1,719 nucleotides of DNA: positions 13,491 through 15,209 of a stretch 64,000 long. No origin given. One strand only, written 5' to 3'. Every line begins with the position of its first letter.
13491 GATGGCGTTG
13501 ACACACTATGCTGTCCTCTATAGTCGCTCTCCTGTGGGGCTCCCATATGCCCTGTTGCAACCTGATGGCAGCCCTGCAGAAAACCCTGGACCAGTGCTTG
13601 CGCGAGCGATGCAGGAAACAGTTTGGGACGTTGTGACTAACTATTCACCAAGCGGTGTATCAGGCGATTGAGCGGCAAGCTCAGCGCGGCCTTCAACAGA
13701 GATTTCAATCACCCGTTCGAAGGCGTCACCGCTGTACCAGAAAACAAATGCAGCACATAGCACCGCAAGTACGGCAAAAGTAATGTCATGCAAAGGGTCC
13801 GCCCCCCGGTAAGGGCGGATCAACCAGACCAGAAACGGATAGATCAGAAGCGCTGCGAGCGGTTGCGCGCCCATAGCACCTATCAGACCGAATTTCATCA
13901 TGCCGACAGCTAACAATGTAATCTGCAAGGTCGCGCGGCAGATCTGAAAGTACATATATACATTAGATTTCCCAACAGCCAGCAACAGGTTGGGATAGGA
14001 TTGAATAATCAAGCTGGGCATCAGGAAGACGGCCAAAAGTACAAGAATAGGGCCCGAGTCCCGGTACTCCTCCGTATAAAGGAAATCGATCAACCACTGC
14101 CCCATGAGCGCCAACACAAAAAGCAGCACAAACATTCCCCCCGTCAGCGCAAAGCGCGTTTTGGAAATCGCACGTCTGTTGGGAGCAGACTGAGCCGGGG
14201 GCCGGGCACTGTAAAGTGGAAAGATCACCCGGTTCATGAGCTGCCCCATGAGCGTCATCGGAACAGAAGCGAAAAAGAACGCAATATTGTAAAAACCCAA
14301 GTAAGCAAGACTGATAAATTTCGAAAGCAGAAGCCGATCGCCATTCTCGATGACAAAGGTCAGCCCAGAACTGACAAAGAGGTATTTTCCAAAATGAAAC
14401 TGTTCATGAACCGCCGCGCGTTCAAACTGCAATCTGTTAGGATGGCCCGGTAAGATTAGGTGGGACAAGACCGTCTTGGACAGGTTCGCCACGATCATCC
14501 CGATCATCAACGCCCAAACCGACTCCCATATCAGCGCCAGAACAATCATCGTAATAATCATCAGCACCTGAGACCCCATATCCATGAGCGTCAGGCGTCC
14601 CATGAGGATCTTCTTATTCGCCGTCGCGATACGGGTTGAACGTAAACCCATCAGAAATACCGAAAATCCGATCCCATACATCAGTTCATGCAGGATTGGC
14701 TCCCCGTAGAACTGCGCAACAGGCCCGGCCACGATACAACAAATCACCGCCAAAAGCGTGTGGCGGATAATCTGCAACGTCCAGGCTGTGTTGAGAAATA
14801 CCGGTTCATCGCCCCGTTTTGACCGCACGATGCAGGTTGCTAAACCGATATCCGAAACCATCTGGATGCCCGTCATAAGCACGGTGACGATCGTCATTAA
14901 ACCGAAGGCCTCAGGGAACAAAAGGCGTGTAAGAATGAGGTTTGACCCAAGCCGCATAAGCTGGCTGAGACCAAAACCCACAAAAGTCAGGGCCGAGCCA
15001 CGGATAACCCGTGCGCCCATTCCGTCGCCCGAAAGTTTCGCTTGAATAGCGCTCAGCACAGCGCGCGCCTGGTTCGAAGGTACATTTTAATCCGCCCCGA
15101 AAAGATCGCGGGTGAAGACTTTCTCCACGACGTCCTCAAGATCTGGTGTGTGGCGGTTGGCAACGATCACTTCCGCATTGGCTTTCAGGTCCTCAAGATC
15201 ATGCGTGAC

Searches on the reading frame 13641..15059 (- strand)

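Call 27: search_protein_families(library=ncbifam, proteins=[window:13641-15059:-], max_evalue=0.001)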
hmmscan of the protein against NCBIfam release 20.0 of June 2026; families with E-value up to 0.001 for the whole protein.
window:13641-15059:- (472 aa): 3 families
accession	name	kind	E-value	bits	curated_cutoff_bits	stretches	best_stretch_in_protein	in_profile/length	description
NF007773.0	PRK10459.1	equivalog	1.1e-33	117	273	1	41-416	30-405/492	MOP flippase family protein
NF047674.1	TeichurnBiosyTuaB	equivalog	1.7e-26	93.3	580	1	25-376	15-365/469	teichuronic acid biosynthesis protein TuaB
NF058658.1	Oglyco_Wzx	exception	3.7e-24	85.6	720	1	25-438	17-430/478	O-glycosylation flippase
